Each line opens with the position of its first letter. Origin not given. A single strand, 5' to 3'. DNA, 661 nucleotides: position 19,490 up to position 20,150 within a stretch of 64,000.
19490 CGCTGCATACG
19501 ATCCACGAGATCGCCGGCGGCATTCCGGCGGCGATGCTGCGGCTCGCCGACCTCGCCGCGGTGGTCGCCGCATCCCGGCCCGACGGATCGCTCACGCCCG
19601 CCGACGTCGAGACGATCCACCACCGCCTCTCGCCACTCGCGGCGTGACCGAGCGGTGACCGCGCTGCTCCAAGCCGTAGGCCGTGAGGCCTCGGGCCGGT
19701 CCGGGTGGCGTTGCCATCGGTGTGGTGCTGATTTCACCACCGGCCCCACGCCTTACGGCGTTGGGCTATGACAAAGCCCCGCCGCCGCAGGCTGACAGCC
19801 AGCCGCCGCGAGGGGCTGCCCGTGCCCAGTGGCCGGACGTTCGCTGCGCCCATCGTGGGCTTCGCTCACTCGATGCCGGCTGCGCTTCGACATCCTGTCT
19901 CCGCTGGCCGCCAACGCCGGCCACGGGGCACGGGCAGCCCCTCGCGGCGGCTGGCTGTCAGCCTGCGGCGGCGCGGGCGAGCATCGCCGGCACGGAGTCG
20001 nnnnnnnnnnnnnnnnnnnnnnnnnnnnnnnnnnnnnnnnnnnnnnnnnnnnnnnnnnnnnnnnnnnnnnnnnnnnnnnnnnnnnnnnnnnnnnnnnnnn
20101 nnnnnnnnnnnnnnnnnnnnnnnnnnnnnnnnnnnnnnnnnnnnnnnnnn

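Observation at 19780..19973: R1: family of GC-rich palindromic intergenic elements; archetype with 48-bp perfect inverted arms engulfing a gene's stop codon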

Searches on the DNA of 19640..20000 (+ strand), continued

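Call 84: search_with_rna_model(model_id=R1, sources=[L101, L102, L103, L104, L105, L106, L107, L108, L109, L110, L111, L112, L113, L114, L115, L116, L117, L118, L119, L120, L121, L123, L126, L127, L128], max_evalue=0.001)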
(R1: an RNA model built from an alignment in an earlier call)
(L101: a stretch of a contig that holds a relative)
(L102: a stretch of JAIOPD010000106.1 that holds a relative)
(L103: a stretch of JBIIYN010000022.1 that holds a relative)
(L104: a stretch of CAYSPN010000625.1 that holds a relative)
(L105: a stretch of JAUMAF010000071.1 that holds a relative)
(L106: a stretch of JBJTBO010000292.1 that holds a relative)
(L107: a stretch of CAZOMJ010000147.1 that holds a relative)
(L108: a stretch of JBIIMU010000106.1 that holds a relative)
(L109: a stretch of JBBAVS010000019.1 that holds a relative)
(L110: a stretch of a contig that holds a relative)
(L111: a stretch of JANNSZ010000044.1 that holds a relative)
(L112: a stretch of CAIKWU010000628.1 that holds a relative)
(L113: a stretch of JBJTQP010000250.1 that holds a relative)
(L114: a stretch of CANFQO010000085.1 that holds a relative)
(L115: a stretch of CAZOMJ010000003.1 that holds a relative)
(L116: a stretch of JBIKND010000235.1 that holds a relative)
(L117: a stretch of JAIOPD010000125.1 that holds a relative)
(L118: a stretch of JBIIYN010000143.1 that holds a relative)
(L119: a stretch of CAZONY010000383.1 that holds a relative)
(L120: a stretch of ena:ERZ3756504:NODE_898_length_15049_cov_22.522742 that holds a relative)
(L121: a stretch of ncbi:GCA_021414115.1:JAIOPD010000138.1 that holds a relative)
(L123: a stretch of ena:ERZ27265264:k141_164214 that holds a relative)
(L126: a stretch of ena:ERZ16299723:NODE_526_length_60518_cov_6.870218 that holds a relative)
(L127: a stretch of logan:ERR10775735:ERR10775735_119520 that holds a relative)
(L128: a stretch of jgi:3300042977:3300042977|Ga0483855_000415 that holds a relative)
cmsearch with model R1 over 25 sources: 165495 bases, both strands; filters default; matches with E-value up to 0.001: 40.
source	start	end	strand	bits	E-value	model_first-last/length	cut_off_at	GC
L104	931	1078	-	151.6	2.2e-31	1-148/148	no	0.7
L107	2002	2149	+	145.8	4.3e-30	1-148/148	no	0.72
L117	5367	5514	+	144.5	8.1e-30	1-148/148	no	0.72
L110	6612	6759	-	142.5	2.3e-29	1-148/148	no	0.74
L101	6865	7012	+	140.7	5.8e-29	1-148/148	no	0.74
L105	4132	4280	-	140.4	6.6e-29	1-148/148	no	0.74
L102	2776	2923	+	139.6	1e-28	1-148/148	no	0.74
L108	2742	2887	+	138.6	1.7e-28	1-148/148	no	0.71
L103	3677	3826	+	138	2.3e-28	1-148/148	no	0.68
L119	137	284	+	137.3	3.2e-28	1-148/148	no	0.74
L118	5339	5486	-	133.2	2.7e-27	1-148/148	no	0.7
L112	3825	3972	+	128.9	2.4e-26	1-148/148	no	0.72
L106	2442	2587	+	127.8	4.2e-26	1-148/148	no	0.76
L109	5765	5913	-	127.1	6.1e-26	1-148/148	no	0.72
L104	3036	3182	-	123.4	4e-25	1-148/148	no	0.73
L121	5262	5410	+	122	8e-25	1-148/148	no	0.73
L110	2181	2328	-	119.2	3.4e-24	1-148/148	no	0.76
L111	6178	6323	-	118.6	4.8e-24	1-148/148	no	0.71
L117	7134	7262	+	116.5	1.4e-23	1-129/148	3'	0.71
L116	1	145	-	109.5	5e-22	1-144/148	3'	0.76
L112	1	114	-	103.4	1.1e-20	1-113/148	3'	0.73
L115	3980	4115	-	76.2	1.2e-14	1-148/148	no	0.68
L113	7346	7455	+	72.8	6.9e-14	1-111/148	3'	0.71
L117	5367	5514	-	45.9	6.6e-08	1-148/148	no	0.72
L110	6612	6759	+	44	1.7e-07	1-148/148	no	0.74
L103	3677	3825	-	40.3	1.2e-06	1-148/148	no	0.68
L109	5765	5913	+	39.2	2e-06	1-148/148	no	0.72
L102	2776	2923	-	39.2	2e-06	1-148/148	no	0.74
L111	6178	6323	+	39.2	2.1e-06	1-148/148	no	0.71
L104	931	1078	+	37.7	4.5e-06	1-148/148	no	0.7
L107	2002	2149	-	36.6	7.9e-06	1-148/148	no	0.72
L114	1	130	-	35.8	1.1e-05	1-95/148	3'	0.66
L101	6865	7012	-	35.5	1.4e-05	1-148/148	no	0.74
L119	137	284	-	34.7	2e-05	1-148/148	no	0.74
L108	2742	2887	-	33.4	3.9e-05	1-148/148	no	0.71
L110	2181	2328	+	33.2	4.3e-05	1-148/148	no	0.76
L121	5262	5410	-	32.5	6.4e-05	1-148/148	no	0.73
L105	4132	4280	+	31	0.00014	1-148/148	no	0.74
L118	5339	5486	+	29.5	0.00029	1-148/148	no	0.7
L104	3036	3182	+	28.4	0.0005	1-148/148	no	0.73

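Call 92: search_with_rna_model(model_id=R1, sources=[L129, L130, L131, L132, L133, L134, L135, L136, L137, L138, L139, L140, L141, L142, L143, L144, L145, L146, L147, L148, L149, L150, L151, L152, L153, L154, L155, L156, L157, L158, L159, L160, L161, L162, L163, L164, L165, L166, L167, L168, L169, L170, L171, L172, L173, L174, L175, L176, L177, L178, L179, L180, L181, L182, L183, L184, L185, L186, L187, L188, L189, L190, L191, L192, L193, L194, L195, L196, L197, L198, L199, L200, L201, L202, L203, L204, L205, L206, L207, L208, L209, L210, L211, L212, L213, L214, L215, L216, L217, L218, L219, L220, L221, L222, L223, L224, L225, L226, L227, L228], max_evalue=1e-18, make_alignment=true)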
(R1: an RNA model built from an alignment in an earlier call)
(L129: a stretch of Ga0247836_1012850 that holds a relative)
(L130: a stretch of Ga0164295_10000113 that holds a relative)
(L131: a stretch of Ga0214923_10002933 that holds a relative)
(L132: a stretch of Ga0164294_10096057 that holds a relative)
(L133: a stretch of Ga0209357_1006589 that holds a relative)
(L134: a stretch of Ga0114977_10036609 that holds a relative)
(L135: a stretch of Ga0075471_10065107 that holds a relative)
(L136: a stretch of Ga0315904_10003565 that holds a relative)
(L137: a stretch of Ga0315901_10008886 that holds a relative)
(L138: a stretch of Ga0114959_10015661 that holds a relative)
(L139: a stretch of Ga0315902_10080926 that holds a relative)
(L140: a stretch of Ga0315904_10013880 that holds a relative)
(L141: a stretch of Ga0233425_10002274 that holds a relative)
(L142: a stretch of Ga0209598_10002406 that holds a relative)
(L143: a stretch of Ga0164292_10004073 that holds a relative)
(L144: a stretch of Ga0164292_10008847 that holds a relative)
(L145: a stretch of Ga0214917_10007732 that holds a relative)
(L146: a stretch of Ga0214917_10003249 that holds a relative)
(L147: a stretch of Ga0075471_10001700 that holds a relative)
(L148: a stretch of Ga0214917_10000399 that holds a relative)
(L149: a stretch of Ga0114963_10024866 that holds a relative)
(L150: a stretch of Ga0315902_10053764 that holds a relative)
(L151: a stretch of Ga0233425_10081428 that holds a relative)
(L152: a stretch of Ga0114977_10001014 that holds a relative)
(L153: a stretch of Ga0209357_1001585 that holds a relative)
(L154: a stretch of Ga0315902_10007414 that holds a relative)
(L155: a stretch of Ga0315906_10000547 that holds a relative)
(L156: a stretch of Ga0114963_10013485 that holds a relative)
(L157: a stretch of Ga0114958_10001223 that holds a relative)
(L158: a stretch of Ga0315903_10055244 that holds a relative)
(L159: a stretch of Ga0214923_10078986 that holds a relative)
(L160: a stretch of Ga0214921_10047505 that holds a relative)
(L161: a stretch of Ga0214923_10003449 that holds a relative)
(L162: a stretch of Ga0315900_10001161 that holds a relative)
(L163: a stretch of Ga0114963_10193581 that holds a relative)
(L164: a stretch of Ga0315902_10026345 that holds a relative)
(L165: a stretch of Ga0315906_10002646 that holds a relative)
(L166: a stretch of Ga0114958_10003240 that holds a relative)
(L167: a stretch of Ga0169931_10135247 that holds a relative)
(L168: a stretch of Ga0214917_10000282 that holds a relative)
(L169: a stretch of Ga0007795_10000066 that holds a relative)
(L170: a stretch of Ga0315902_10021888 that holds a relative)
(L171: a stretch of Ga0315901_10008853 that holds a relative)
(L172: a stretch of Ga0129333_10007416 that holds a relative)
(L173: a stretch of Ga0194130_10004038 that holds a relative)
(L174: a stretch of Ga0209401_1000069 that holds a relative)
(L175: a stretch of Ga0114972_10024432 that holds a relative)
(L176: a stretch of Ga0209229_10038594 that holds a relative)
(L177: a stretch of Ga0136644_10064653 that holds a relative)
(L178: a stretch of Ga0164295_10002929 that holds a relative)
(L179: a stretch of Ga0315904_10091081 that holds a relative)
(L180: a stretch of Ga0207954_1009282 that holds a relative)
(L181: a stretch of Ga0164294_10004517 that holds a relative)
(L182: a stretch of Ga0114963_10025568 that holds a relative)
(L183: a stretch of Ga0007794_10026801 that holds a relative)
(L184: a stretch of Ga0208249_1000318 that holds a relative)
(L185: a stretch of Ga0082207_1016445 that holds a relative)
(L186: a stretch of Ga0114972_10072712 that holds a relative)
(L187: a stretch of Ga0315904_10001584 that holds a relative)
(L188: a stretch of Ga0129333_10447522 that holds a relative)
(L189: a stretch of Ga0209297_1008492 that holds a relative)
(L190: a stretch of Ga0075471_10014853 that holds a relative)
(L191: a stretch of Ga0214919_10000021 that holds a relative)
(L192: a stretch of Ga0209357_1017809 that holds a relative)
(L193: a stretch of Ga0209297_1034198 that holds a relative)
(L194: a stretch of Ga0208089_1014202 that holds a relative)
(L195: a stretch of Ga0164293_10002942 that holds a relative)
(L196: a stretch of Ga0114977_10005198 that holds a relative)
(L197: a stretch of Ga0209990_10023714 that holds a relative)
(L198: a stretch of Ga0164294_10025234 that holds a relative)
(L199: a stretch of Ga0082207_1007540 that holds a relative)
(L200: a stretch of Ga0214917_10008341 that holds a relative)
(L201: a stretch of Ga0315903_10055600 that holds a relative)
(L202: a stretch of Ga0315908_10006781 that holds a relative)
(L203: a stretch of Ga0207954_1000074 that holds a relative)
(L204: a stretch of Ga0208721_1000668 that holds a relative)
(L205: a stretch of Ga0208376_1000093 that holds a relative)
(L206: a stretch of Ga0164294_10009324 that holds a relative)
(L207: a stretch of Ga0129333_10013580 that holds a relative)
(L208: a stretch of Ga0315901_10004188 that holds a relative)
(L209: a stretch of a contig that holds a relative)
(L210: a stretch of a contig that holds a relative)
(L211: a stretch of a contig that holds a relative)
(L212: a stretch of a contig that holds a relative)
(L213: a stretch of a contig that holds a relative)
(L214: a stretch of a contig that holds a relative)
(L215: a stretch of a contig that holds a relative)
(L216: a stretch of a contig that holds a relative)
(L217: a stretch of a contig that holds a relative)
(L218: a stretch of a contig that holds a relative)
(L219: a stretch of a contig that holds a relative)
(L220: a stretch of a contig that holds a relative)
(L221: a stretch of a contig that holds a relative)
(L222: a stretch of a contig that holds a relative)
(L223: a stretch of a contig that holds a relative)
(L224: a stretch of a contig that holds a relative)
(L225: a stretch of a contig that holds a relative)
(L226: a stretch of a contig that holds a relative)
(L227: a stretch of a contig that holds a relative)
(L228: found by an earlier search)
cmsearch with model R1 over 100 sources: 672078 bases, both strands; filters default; matches with E-value up to 1e-18: 109.
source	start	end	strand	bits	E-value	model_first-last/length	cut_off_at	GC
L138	4836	4982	+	160.1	1.2e-32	1-148/148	no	0.69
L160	2437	2584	-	154.7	1.8e-31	1-148/148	no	0.7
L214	138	285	+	149.8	2.2e-30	1-148/148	no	0.72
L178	1799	1946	+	149.3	2.8e-30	1-148/148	no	0.7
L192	2363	2507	-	148.7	3.9e-30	1-148/148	no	0.69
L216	5256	5402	+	147.4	7.6e-30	1-148/148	no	0.66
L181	5452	5599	+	146.4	1.3e-29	1-148/148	no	0.7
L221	955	1103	+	146.3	1.3e-29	1-148/148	no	0.72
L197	64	210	+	145.8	1.7e-29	1-148/148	no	0.73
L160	2073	2220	+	145.6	1.9e-29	1-148/148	no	0.7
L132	361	508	-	144.2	3.8e-29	1-148/148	no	0.71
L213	1381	1529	-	143.9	4.6e-29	1-148/148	no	0.71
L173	9736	9884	-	143.8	4.7e-29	1-148/148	no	0.77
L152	1281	1429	+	143.6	5.2e-29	1-148/148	no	0.74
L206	1946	2094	-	141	2e-28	1-148/148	no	0.74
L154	8683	8830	+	140.6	2.5e-28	1-148/148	no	0.72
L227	382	528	-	140.4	2.8e-28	1-148/148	no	0.74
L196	2145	2293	-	139.8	3.6e-28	1-148/148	no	0.74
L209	877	1025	+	139.6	4e-28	1-148/148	no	0.7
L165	6087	6234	+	139.4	4.6e-28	1-148/148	no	0.74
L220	1941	2089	-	139.3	4.9e-28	1-148/148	no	0.75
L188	777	926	+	138.1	8.7e-28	1-148/148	no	0.75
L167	1984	2131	-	137.8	1e-27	1-148/148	no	0.73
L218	323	468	+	137.8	1e-27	1-148/148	no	0.73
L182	380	524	+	137.6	1.1e-27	1-148/148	no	0.71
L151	1451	1599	-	137.2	1.4e-27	1-148/148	no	0.77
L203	3549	3694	-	137.2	1.4e-27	1-148/148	no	0.71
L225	2210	2359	+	137.1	1.5e-27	1-148/148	no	0.75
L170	3544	3690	-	136.8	1.7e-27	1-148/148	no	0.71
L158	1512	1657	-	136.3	2.2e-27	1-148/148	no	0.73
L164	6936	7082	+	135.8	2.8e-27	1-148/148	no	0.75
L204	3321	3467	+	135.6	3.2e-27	1-148/148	no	0.7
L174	5126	5273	+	135.5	3.3e-27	1-148/148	no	0.7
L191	168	312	+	135.5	3.4e-27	1-148/148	no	0.68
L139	135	281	+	135.2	4e-27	1-148/148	no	0.73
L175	3950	4096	+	134.8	4.9e-27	1-148/148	no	0.74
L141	5329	5478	+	134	7.1e-27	1-148/148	no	0.77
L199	1382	1528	-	133.2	1.1e-26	1-148/148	no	0.74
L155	1823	1970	+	133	1.2e-26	1-148/148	no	0.75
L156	4272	4419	+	132.6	1.4e-26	1-148/148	no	0.75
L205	7412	7559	+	132.3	1.7e-26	1-148/148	no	0.74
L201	405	550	+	131.4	2.8e-26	1-148/148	no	0.73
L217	966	1113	+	131.2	3.1e-26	1-148/148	no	0.76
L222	3367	3514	+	131.1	3.2e-26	1-148/148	no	0.74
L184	10708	10856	-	130.9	3.5e-26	1-148/148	no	0.72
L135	1379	1524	+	130.5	4.3e-26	1-148/148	no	0.74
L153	8970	9142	-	130.1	5.2e-26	1-148/148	no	0.69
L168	1129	1276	+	129.7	6.6e-26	1-148/148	no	0.72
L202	3479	3626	+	129.5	7e-26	1-148/148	no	0.74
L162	1755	1902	-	129.2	8.4e-26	1-148/148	no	0.74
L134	205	350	+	128.1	1.5e-25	1-148/148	no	0.7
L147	11724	11871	-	127.9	1.7e-25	1-148/148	no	0.75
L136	7817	7964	+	127.6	1.9e-25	1-148/148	no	0.74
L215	243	389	-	127.4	2.1e-25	1-148/148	no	0.73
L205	7665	7812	+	127.1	2.5e-25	1-148/148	no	0.76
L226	1150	1297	-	127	2.6e-25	1-148/148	no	0.73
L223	1406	1578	+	126.2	3.9e-25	1-148/148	no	0.68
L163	1042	1181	+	126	4.3e-25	1-141/148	3'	0.75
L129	6697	6844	+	125.4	5.7e-25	1-148/148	no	0.72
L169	6560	6704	+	124.8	7.8e-25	1-148/148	no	0.77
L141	5568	5715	-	123.9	1.3e-24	1-148/148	no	0.72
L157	14056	14203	+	123.6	1.5e-24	1-148/148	no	0.71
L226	904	1050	-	123.1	1.9e-24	1-148/148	no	0.73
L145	2250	2396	-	123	2e-24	1-148/148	no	0.76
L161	3536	3683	-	122.5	2.5e-24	1-148/148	no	0.72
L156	4727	4873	-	122.5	2.6e-24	1-148/148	no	0.76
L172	5247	5394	+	122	3.4e-24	1-148/148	no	0.74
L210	2724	2871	+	121.7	4e-24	1-148/148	no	0.76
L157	10087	10232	+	121.2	4.9e-24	1-148/148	no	0.71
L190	1867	2013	+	120.2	8.6e-24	1-148/148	no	0.76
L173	7211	7358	-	119.9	9.8e-24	1-148/148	no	0.75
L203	3322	3466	+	119.8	1e-23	1-148/148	no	0.74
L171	8459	8604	-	118.8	1.7e-23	1-148/148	no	0.73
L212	2512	2657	+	118.6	1.9e-23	1-148/148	no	0.72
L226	654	802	-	118.2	2.4e-23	1-148/148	no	0.74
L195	7664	7809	+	117.5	3.4e-23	1-148/148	no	0.74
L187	12206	12351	+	117.5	3.4e-23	1-148/148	no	0.73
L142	14251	14396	+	117.1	4.2e-23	1-148/148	no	0.71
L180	437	582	-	116.9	4.6e-23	1-148/148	no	0.75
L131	868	1042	-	116.6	5.3e-23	1-148/148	no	0.7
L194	857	1031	-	115.3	1e-22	1-148/148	no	0.72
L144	1267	1414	-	114.7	1.4e-22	1-148/148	no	0.73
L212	2716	2861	+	114.5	1.5e-22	1-148/148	no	0.74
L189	1511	1656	+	114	2e-22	1-148/148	no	0.76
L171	10614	10762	-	113.8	2.2e-22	1-148/148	no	0.74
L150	4308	4453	-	113.3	2.9e-22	1-148/148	no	0.68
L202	7600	7747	+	112.9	3.4e-22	1-148/148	no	0.7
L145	5052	5200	+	112.6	4e-22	1-148/148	no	0.73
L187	6637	6782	-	112.6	4.1e-22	1-148/148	no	0.71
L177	1615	1787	+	112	5.6e-22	1-148/148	no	0.69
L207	3905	4050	+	111.6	6.9e-22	1-148/148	no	0.73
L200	5023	5196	-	111.6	7e-22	1-148/148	no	0.7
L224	5113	5258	+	111.1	8.6e-22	1-148/148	no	0.75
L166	1651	1825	+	110.6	1.1e-21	1-148/148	no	0.73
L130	4061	4210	-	110.4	1.2e-21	1-148/148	no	0.71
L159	2091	2235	-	110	1.6e-21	1-148/148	no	0.76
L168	4263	4409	-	109.8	1.7e-21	1-148/148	no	0.71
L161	3375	3522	+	109.5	2e-21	1-148/148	no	0.69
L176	1982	2109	+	109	2.5e-21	1-127/148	3'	0.74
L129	971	1117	-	108.7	3e-21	1-148/148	no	0.67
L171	10454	10600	+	107.7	5.1e-21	1-148/148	no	0.7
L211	1846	1994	+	107.3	6e-21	1-148/148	no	0.74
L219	5059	5280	-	106.7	8.5e-21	1-148/148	no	0.71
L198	4573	4720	+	105.4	1.6e-20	1-148/148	no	0.8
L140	1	119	-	105.1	1.9e-20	1-118/148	3'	0.7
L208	13563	13736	+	105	2e-20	1-148/148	no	0.75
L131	657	803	+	103.6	4.1e-20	1-148/148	no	0.64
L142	6863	7036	+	102.2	8.3e-20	1-148/148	no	0.74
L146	8310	8458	-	101.6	1.1e-19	1-148/148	no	0.72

Alignment A8: 109 matches aligned to the model, 277 columns, each read 5' to 3' on its own strand. Consensus structure (alignment columns), stored with it:
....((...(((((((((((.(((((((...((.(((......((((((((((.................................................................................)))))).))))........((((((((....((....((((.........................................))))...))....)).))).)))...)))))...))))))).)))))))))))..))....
